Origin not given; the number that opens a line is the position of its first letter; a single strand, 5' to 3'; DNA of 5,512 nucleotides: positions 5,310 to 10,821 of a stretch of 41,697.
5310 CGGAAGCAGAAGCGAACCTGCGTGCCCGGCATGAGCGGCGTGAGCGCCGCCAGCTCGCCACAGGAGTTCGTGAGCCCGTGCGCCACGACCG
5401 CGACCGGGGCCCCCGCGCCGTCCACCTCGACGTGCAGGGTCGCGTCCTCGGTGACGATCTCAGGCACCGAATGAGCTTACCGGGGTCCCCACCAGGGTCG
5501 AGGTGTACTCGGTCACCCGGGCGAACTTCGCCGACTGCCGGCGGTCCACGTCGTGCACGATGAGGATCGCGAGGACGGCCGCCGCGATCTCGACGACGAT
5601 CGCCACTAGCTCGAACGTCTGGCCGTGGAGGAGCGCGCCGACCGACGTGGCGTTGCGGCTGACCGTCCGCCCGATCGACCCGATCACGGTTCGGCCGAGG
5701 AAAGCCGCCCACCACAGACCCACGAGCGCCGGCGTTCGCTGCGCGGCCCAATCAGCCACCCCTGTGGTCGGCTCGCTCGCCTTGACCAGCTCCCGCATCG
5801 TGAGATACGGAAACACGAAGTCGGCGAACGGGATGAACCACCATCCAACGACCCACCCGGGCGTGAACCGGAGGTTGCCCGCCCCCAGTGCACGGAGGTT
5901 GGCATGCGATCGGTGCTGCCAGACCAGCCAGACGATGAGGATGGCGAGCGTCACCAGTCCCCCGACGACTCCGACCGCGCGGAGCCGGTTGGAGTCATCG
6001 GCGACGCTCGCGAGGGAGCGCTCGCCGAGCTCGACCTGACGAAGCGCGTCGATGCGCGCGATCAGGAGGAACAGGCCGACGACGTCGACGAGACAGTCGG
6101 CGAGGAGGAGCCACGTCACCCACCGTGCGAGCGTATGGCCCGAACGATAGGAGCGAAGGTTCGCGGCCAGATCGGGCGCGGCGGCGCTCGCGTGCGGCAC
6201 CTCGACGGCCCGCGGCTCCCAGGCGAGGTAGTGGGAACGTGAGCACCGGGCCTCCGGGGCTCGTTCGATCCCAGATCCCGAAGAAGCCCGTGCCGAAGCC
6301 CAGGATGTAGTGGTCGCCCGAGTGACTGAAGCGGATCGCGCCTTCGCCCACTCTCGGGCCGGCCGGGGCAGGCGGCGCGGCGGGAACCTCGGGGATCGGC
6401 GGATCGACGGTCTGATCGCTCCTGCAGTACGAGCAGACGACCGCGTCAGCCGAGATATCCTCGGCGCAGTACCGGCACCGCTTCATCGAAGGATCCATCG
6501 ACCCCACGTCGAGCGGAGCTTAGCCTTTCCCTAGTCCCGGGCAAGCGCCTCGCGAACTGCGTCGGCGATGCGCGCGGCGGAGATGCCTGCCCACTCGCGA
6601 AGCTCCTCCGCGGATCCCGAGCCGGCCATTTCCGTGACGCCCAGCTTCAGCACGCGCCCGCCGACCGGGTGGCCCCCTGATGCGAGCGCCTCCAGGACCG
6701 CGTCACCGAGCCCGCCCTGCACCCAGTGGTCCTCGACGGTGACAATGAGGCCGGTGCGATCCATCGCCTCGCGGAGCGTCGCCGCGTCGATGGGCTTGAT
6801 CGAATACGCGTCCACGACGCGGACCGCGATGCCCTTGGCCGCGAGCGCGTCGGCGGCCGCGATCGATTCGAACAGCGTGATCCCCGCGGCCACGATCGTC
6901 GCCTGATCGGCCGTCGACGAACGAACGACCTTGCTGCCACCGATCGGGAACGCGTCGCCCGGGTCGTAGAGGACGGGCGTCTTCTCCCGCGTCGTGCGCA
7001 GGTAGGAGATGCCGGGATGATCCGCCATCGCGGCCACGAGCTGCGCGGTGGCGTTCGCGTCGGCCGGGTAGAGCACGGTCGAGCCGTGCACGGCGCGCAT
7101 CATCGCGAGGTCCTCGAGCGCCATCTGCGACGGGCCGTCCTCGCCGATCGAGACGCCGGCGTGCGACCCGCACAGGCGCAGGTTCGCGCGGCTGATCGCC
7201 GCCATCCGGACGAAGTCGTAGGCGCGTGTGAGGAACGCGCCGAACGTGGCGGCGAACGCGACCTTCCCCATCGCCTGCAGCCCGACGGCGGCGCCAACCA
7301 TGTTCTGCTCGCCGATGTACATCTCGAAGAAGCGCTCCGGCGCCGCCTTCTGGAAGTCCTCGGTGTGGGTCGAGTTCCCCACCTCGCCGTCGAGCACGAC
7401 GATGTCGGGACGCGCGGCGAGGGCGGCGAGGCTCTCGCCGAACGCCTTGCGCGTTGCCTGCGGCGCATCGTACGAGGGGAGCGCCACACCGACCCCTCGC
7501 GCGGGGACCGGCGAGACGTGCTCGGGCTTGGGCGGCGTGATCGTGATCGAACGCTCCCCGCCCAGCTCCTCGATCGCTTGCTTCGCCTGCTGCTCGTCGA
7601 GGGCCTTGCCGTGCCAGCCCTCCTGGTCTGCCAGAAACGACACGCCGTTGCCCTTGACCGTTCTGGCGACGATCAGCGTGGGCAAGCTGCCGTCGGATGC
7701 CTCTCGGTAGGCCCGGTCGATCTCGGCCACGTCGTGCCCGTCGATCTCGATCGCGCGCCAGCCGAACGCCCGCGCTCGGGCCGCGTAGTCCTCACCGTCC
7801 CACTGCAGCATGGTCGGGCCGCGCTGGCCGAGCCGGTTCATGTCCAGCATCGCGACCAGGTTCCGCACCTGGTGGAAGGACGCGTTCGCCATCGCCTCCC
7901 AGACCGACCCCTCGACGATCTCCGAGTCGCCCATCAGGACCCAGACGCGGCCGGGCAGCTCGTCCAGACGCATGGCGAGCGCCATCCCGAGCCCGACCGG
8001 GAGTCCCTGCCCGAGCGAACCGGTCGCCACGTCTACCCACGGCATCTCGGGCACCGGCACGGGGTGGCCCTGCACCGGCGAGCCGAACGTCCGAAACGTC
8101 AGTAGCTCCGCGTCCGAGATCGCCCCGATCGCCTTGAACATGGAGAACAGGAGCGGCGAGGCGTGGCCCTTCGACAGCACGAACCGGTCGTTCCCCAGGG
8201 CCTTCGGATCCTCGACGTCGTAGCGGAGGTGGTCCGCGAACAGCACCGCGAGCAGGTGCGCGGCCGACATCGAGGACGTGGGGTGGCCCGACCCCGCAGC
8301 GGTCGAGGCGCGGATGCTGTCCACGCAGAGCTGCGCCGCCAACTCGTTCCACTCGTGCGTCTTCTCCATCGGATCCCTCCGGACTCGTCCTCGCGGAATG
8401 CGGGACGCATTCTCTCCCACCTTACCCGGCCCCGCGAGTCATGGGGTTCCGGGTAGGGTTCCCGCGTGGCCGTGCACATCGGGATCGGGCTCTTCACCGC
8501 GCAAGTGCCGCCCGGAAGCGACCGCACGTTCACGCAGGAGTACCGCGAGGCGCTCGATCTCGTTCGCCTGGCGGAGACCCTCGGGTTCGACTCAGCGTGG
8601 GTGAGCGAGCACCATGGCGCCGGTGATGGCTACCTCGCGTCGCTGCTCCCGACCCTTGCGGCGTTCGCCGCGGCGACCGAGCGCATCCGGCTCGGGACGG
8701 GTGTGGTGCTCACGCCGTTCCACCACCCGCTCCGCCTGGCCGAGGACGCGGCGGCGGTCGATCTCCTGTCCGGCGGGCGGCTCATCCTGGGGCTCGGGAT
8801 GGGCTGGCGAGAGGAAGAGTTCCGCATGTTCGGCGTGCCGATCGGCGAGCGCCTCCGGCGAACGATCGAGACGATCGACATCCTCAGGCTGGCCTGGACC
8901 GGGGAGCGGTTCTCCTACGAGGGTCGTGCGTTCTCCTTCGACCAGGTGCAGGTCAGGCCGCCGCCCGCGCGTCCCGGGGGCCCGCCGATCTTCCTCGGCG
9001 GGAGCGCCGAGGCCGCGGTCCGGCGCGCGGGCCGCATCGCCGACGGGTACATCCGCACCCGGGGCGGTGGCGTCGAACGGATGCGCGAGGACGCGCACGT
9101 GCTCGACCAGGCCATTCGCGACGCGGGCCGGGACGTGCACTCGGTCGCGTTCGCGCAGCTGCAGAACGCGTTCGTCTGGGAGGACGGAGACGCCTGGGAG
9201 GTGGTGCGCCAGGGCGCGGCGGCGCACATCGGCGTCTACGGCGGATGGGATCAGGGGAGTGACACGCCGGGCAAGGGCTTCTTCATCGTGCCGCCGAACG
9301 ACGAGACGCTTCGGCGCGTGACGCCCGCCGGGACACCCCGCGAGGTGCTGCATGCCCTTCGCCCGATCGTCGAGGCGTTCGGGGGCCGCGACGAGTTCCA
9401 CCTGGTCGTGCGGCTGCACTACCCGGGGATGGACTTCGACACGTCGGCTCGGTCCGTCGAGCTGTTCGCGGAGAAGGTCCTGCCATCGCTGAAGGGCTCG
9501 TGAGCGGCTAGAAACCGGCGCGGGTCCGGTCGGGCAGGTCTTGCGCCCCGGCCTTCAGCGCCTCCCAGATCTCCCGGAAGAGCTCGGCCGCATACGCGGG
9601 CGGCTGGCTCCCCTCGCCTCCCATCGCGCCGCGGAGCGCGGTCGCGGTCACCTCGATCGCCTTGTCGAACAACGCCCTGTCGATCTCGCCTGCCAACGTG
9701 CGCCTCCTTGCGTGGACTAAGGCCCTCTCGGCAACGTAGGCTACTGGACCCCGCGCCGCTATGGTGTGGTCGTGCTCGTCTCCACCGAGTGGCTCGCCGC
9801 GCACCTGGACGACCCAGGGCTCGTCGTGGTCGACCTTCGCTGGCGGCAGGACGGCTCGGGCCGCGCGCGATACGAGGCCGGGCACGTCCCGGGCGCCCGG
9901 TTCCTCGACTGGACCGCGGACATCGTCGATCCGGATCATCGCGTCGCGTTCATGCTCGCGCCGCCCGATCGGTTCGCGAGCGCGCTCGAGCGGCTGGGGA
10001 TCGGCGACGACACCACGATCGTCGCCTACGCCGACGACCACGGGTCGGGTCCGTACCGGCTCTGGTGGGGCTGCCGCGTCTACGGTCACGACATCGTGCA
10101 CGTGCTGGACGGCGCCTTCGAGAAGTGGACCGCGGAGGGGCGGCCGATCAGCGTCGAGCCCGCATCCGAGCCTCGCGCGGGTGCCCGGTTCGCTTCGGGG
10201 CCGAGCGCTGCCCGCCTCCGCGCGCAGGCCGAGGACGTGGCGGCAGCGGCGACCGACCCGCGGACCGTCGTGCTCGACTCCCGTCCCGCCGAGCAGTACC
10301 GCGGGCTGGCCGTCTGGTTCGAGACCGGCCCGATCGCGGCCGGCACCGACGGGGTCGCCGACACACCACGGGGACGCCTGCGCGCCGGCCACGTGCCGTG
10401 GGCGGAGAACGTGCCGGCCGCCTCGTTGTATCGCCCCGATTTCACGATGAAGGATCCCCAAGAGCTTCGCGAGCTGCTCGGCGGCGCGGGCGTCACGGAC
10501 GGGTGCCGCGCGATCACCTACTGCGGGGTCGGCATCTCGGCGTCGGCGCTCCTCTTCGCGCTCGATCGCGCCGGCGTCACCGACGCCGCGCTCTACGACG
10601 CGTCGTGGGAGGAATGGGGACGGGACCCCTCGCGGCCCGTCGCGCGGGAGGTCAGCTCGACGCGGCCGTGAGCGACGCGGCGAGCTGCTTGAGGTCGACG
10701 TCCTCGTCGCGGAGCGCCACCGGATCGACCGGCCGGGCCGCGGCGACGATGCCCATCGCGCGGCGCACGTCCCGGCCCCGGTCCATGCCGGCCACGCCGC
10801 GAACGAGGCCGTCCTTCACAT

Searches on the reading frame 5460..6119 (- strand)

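Call 26: search_protein_families(library=pfam, proteins=[window:5460-6119:-], max_evalue=0.0001)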
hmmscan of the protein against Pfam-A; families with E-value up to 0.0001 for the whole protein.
window:5460-6119:- (219 aa): 1 family
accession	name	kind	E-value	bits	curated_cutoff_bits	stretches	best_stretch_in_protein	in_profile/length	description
PF14219.11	DUF4328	-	6e-29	101.2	27.2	1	44-192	15-165/166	Domain of unknown function (DUF4328)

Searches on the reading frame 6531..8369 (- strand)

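Call 26: search_protein_families(library=pfam, proteins=[window:6531-8369:-], max_evalue=0.0001)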
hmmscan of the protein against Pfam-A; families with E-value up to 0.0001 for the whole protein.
window:6531-8369:- (612 aa): 5 families
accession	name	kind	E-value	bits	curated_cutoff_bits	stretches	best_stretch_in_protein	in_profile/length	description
PF00456.26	Transketolase_N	-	3.1e-46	158.3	22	1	18-272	13-278/334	Transketolase, thiamine diphosphate binding domain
PF02779.29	Transket_pyr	-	8.4e-41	139.9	27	1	304-464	3-172/174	Transketolase, pyrimidine binding domain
PF02780.25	Transketolase_C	-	1.3e-28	99.8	25.9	1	480-601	2-124/124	Transketolase, C-terminal domain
PF00676.26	E1_dh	-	1.9e-07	30.8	22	1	117-226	101-209/300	Dehydrogenase E1 component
PF02775.26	TPP_enzyme_C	-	1.3e-05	25.5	21.9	0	115-234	26-150/151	Thiamine pyrophosphate enzyme, C-terminal TPP binding domain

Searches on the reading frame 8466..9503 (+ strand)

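Call 26: search_protein_families(library=pfam, proteins=[window:8466-9503:+], max_evalue=0.0001)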
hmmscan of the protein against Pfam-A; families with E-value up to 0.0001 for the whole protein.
window:8466-9503:+ (345 aa): 1 family
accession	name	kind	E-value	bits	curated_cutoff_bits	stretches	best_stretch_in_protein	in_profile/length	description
PF00296.26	Bac_luciferase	-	8.8e-61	206.4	27.9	1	9-249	5-243/314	Luciferase-like monooxygenase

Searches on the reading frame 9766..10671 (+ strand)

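Call 26: search_protein_families(library=pfam, proteins=[window:9766-10671:+], max_evalue=0.0001)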
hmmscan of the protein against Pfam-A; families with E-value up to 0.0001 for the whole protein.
window:9766-10671:+ (301 aa): 1 family
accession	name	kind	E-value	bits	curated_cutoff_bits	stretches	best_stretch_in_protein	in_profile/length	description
PF00581.25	Rhodanese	-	5e-24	85.1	22.2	2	6-124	1-102/102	Rhodanese-like domain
